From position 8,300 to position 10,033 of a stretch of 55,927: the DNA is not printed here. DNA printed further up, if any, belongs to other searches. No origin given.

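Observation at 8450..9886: Nitrite/sulfite-reductase-fold protein that has lost all four siroheme/[4Fe-4S] cysteines and gained a C-terminal rubredoxin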

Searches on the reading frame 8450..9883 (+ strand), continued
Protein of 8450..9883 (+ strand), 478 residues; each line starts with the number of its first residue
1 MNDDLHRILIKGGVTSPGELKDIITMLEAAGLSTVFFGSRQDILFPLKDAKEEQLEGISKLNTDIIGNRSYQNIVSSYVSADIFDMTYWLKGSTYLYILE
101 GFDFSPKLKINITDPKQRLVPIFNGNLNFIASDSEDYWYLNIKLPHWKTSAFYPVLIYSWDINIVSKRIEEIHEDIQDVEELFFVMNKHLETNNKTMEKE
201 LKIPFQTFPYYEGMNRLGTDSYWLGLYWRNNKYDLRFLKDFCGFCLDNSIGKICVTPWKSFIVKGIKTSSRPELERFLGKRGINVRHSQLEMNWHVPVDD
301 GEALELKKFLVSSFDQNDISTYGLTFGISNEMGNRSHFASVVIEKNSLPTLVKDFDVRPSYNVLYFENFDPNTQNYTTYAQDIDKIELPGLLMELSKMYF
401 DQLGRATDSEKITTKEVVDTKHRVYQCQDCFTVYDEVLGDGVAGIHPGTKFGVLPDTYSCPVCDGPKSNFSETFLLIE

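Call 41: search_protein_families(library=pfam, alignment_id=A2, max_evalue=0.01)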
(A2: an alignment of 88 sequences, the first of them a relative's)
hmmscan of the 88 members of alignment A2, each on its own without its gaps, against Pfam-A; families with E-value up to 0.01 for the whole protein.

A. member 1, P0139 (482 aa): 2 families
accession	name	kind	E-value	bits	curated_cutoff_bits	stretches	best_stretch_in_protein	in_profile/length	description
PF00301.25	Rubredoxin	-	8.3e-17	61.4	23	1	427-472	2-47/47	Rubredoxin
PF03460.22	NIR_SIR_ferr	-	3.3e-07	30.4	24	1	6-62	11-68/69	Nitrite/Sulfite reductase ferredoxin-like half domain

B. families by the number of members that match (of 88 scanned): 7 families
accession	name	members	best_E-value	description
PF00301.25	Rubredoxin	81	3.2e-18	Rubredoxin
PF03460.22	NIR_SIR_ferr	81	2.1e-16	Nitrite/Sulfite reductase ferredoxin-like half domain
PF09723.15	Zn_ribbon_8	1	2.1e-05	Zinc ribbon domain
PF23145.1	Zf_2nd_IFT121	1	0.004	IFT121, second zinc finger domain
PF16866.11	PHD_4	1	0.0059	PHD-finger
PF21349.2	RUBY_RBDX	1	0.0067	Rubrerythrin, rubredoxin-like domain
PF10909.13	DUF2682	1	0.0091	Protein of unknown function (DUF2682)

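Call 44: find_encoding_contigs(protein=P0282, flank=10000, max_places=1)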
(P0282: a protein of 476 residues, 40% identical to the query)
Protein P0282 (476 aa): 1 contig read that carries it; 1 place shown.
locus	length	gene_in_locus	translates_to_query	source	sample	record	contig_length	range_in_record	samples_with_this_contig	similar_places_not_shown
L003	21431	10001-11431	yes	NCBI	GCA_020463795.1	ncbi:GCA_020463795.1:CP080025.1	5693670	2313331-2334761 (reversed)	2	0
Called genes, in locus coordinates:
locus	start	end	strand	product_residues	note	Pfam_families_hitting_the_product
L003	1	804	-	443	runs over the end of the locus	-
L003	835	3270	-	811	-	PF13620:CarboxypepD_reg, PF13715:CarbopepD_reg_2, PF07715:Plug, PF14905:OMP_b-brl_3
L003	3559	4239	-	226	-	PF09365:DUF2461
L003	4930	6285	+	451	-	PF07690:MFS_1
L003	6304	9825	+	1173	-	PF04879:Molybdop_Fe4S4, PF00384:Molybdopterin, PF01568:Molydop_binding, PF07992:Pyr_redox_2, PF13738:Pyr_redox_3, PF00070:Pyr_redox, PF18267:Rubredoxin_C, PF04324:Fer2_BFD, +1 more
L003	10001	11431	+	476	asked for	PF03460:NIR_SIR_ferr (faint), PF00301:Rubredoxin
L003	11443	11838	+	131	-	PF22668:DUF7009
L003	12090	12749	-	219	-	PF00480:ROK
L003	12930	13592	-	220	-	PF10988:DUF2807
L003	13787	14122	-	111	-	-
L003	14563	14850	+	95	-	PF10262:Rdx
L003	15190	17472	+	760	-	PF00141:peroxidase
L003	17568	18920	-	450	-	PF07586:HXXSHH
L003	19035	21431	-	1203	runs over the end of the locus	PF09990:DUF2231, PF07635:PSCyt1, PF13442:Cytochrome_CBB3 (weak), PF07626:PSD3, PF07637:PSD5, PF07631:PSD4, PF07627:PSCyt3, PF07624:PSD2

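Call 45: find_encoding_contigs(protein=P0327, flank=10000, max_places=1)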
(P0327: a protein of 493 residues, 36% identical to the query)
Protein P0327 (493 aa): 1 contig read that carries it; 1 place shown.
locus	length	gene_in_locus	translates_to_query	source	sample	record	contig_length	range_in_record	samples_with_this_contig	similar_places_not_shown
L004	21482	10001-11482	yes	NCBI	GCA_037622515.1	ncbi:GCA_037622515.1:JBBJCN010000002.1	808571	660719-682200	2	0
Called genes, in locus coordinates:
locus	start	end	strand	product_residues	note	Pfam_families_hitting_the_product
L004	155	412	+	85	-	-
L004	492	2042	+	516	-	PF13372:Alginate_exp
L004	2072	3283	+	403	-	PF13379:NMT1_2, PF09084:NMT1 (faint)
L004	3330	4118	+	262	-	PF00528:BPD_transp_1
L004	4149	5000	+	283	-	PF03193:RsgA_GTPase (weak), PF00005:ABC_tran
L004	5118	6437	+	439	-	PF07690:MFS_1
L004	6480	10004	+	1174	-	PF04879:Molybdop_Fe4S4, PF00384:Molybdopterin, PF01568:Molydop_binding, PF13738:Pyr_redox_3 (weak), PF07992:Pyr_redox_2, PF00070:Pyr_redox, PF18267:Rubredoxin_C, PF04324:Fer2_BFD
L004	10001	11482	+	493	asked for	PF03460:NIR_SIR_ferr (faint), PF00301:Rubredoxin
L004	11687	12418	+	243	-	PF01925:TauE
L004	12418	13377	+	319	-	PF04055:Radical_SAM, PF13353:Fer4_12 (weak), PF06463:Mob_synth_C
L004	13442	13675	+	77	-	PF02597:ThiS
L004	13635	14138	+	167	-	PF02391:MoaE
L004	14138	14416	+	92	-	PF10262:Rdx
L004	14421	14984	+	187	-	PF12804:NTP_transf_3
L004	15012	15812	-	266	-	PF14054:DUF4249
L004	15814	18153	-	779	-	PF13620:CarboxypepD_reg, PF13715:CarbopepD_reg_2, PF07715:Plug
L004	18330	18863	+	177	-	PF01243:PNPOx_N, PF16242:Pyrid_ox_like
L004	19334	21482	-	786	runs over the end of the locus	PF00488:MutS_V, PF01713:Smr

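Call 46: find_encoding_contigs(protein=P0276, flank=10000, max_places=1)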
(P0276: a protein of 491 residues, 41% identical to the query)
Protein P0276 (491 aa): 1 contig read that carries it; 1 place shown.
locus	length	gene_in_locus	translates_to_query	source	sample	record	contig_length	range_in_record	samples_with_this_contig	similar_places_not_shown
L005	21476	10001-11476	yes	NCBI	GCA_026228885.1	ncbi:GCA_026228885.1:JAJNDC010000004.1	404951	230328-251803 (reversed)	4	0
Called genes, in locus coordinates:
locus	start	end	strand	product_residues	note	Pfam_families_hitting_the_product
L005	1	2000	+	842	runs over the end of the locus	PF07992:Pyr_redox_2, PF00070:Pyr_redox, PF18267:Rubredoxin_C (weak), PF04324:Fer2_BFD, PF03460:NIR_SIR_ferr, PF01077:NIR_SIR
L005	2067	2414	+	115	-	PF00355:Rieske, PF13806:Rieske_2, PF22543:Rieske_4 (weak)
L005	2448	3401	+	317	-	PF01967:MoaC, PF00994:MoCF_biosynth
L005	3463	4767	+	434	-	PF13372:Alginate_exp (faint)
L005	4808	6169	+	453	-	PF07690:MFS_1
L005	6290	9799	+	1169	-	PF04879:Molybdop_Fe4S4, PF00384:Molybdopterin, PF01568:Molydop_binding, PF07992:Pyr_redox_2, PF13738:Pyr_redox_3, PF00070:Pyr_redox, PF18267:Rubredoxin_C, PF04324:Fer2_BFD, +1 more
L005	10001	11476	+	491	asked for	PF03460:NIR_SIR_ferr, PF00301:Rubredoxin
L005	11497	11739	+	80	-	PF02597:ThiS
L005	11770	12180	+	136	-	PF02391:MoaE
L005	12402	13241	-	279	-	PF02602:HEM4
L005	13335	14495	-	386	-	PF12804:NTP_transf_3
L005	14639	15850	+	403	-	PF03453:MoeA_N, PF00994:MoCF_biosynth, PF03454:MoeA_C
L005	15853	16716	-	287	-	PF00005:ABC_tran, PF13304:AAA_21 (faint)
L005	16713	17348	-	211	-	PF00528:BPD_transp_1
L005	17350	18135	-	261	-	PF13531:SBP_bac_11, PF01547:SBP_bac_1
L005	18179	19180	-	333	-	PF04055:Radical_SAM, PF13353:Fer4_12, PF06463:Mob_synth_C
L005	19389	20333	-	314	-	PF01261:AP_endonuc_2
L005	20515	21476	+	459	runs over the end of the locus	PF05496:RuvB_N, PF00004:AAA, PF16193:AAA_assoc_2, PF12002:MgsA_C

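Call 47: predict_structure(alignment_id=A3)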
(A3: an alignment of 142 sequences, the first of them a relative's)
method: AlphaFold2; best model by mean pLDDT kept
length: 478 residues; sequences in the alignment: 142
mean_pLDDT: 87.6   pTM: 0.79
mean pLDDT of the five models: 87.6, 86.9, 86.7, 86.7, 86.5
residues with pLDDT >= 90: 313; 70-90: 111; 50-70: 41; < 50: 13
segments of 3 or more residues with pLDDT < 50: 408-419
pLDDT, mean of each block of 10 residues (from residue 1): 77 95 91 92 81 63 68 94 92 95 94 93 94 97 93 96 97 94 92 91 86 89 91 94 95 93 94 93 81 83 92 89 90 73 84 71 91 87 94 94 65 44 92 92 92 94 94 83
secondary structure, 60 per line:
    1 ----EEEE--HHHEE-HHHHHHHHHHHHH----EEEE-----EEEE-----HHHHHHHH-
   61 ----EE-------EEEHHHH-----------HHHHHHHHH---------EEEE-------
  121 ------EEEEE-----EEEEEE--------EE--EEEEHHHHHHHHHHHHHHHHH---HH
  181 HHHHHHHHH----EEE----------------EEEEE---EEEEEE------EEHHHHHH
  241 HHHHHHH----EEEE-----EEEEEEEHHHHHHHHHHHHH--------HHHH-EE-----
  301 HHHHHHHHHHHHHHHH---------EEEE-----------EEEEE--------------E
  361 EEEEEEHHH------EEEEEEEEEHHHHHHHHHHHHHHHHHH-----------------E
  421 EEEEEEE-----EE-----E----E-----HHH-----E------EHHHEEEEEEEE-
elements in order: E5-8 H17-29 E34-37 E43-46 H52-59 E74-76 H77-80 H92-100 E110-113 E127-131 E137-142 E155-158 H159-175 H179-189 E194-196 E213-217 E221-226 H235-247 E252-255 E261-267 H268-280 H289-292 H301-316 E326-329 E341-345 E360-366 E376-384 H385-402 E420-427 E470-477

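Call 49: fold_search(model_id=the predicted structure, library=pdb)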
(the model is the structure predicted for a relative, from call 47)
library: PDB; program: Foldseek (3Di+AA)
matches with E <= 10: 443; with E <= 0.001: 81
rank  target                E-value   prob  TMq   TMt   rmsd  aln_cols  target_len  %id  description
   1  1zj8_A                7.4e-17  1.00  0.64  0.57   5.7       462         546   12  Structure of Mycobacterium tuberculosis NirA protein (released 2005-05-31)
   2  4g39                  7.9e-16  1.00  0.62  0.63   5.9       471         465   14  Mutational analysis of sulfite reductase hemoprotein reveals the mechanism for coordinated electron and proton transfer (released 2012-12-26)
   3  6c3m                  1.4e-15  1.00  0.62  0.63   5.6       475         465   13  Wild type structure of SiRHP (released 2018-06-13)
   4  2gep                  4.3e-15  1.00  0.60  0.61   6.1       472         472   13  SULFITE REDUCTASE HEMOPROTEIN, OXIDIZED, SIROHEME FEIII [4FE-4S] +2,SULFITE COMPLEX (released 1998-01-14)
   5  6c3y                  4.5e-15  1.00  0.61  0.63   5.5       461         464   14  Wild type structure of SiRHP (released 2018-06-13)
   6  6c3x                  1.9e-14  1.00  0.62  0.63   5.4       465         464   14  Wild type structure of SiRHP (released 2018-06-13)
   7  5h8y_C                2.1e-14  1.00  0.58  0.50   8.4       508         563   11  Crystal structure of the complex between maize sulfite reductase and ferredoxin in the form-2 crystal (released 2016-04-13)
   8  5h8y_B                2.2e-14  1.00  0.58  0.50   8.7       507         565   12  Crystal structure of the complex between maize sulfite reductase and ferredoxin in the form-2 crystal (released 2016-04-13)
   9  5h8y_D                2.2e-14  1.00  0.57  0.50   8.5       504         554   12  Crystal structure of the complex between maize sulfite reductase and ferredoxin in the form-2 crystal (released 2016-04-13)
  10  5h92_B                2.8e-14  1.00  0.58  0.49   8.3       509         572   12  Crystal structure of the complex between maize Sulfite Reductase and ferredoxin in the form-3 crystal (released 2016-04-13)
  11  5h8v_B                2.9e-14  1.00  0.57  0.50   8.5       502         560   12  Crystal structure of the complex between maize Sulfite Reductase and ferredoxin in the form-1 crystal (released 2016-04-13)
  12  4htr                  3.3e-14  1.00  0.61  0.65   5.2       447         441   14  N149W variant of SiRHP bound to sulfite (released 2013-01-16)
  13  3aop                  3.3e-14  1.00  0.62  0.65   5.3       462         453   14  SULFITE REDUCTASE HEMOPROTEIN PHOTOREDUCED WITH PROFLAVINE EDTA, SIROHEME FEII,[4FE-4S] +1, PHOSPHATE BOUND (released 1998-01-14)
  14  1aop                  3.9e-14  1.00  0.60  0.63   6.0       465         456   14  SULFITE REDUCTASE STRUCTURE AT 1.6 ANGSTROM RESOLUTION (released 1997-12-24)
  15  3geo                  4.1e-14  1.00  0.62  0.65   6.1       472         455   14  SULFITE REDUCTASE HEMOPROTEIN NITRITE COMPLEX (released 1998-01-14)
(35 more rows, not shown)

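Call 51: search_solved_structures(query=window:8450-9694:+, max_evalue=10, show_alignments=3)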
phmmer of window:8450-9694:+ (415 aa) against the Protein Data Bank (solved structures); distinct sequences matched with E-value up to 10: 1.
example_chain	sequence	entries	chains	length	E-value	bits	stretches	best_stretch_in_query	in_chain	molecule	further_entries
2hnk_A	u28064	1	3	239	0.42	12.7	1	324-401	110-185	SAM-dependent O-methyltransferase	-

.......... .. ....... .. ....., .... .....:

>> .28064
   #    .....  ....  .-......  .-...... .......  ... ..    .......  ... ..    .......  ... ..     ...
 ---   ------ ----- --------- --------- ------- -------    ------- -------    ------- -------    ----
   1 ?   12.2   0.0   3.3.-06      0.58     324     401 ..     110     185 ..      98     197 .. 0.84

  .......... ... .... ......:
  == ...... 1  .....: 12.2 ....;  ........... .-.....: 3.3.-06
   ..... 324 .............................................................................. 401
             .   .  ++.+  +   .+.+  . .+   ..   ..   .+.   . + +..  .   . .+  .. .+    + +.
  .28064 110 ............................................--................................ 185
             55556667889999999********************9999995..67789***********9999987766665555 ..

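Call 53: find_related_loci(query=A3, collection=genome_contigs, flank=10000)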
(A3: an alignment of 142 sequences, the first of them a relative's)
Query A3 (478 aa) in genome_contigs; peptide patterns used: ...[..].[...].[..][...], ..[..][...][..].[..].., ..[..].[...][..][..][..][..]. (x = any residue, [..] = any of these).
600 stretches matched a pattern (row limit reached: there are more); 589 encode a relative of the query (tblastn E <= 1e-3); the best 80 are kept; 80 distinct loci.
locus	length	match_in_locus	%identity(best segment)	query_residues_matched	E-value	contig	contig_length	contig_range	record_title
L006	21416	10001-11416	86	1-473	0e+0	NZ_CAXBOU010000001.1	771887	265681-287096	MAG: uncultured Maribacter sp. isolate ERR2762185_binner13_Refined_17 ERZ3422319.1, whole genome shotgun sequence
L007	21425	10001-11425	83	1-475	0e+0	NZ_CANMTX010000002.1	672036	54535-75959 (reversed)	Uncultured Maribacter sp. isolate 2B2-74-3Z.fasta NODE_2, whole genome shotgun sequence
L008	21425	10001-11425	82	1-475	0e+0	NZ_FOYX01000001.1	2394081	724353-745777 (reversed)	Maribacter stanieri strain DSM 19891, whole genome shotgun sequence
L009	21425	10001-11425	82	1-475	0e+0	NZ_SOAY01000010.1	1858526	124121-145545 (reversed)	Maribacter spongiicola strain DSM 25233 Ga0181013_101, whole genome shotgun sequence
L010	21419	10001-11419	76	1-473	0e+0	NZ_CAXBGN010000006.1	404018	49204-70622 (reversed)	MAG: uncultured Kriegella sp. isolate ERR2762110_binner23_Refined_20 ERZ3422254.29, whole genome shotgun sequence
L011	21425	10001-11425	77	1-475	0e+0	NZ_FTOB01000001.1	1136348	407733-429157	Zobellia uliginosa strain DSM 2061, whole genome shotgun sequence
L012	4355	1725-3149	77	1-475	0e+0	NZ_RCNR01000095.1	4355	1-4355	Zobellia amurskyensis strain KMM 3526 contig00095, whole genome shotgun sequence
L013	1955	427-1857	75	1-477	0e+0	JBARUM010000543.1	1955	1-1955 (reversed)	MAG: Maribacter sp. isolate MFD12125_ilm_asm_bin32 k127_258320, whole genome shotgun sequence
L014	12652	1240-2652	77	1-470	0e+0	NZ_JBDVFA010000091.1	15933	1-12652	MAG: Aurantibacter sp. isolate CB.37.F.D4_140_35 CB_37_F_D4_140_35_000000000091, whole genome shotgun sequence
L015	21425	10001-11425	75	1-475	0e+0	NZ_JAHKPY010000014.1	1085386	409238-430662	Zobellia uliginosa strain C3R17 C3R17_C3R17_contig_2, whole genome shotgun sequence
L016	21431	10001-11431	75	1-477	0e+0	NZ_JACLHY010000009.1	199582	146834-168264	Arenibacter arenosicollis strain BSSL-BM3 9, whole genome shotgun sequence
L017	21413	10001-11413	76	1-470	0e+0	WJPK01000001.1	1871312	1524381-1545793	Flavobacteriaceae bacterium EG-1 EG-1_1, whole genome shotgun sequence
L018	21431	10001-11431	75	1-477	0e+0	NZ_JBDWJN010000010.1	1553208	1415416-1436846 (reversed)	MAG: Maribacter sp. isolate CI.62.F.A4_427_31 CI_62_F_A4_427_31_000000000010, whole genome shotgun sequence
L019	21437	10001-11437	75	1-478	0e+0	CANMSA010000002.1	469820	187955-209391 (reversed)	uncultured Flavobacteriaceae bacterium isolate 2-697.fasta genome assembly, contig: NODE_2, whole genome shotgun sequenc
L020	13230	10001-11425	75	1-475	0e+0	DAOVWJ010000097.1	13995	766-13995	MAG TPA_asm: Maribacter sp. isolate CSMAG_1728 CSMAG_1728_k141_2528916_length_13995_cov_12.9997, whole genome shotgun se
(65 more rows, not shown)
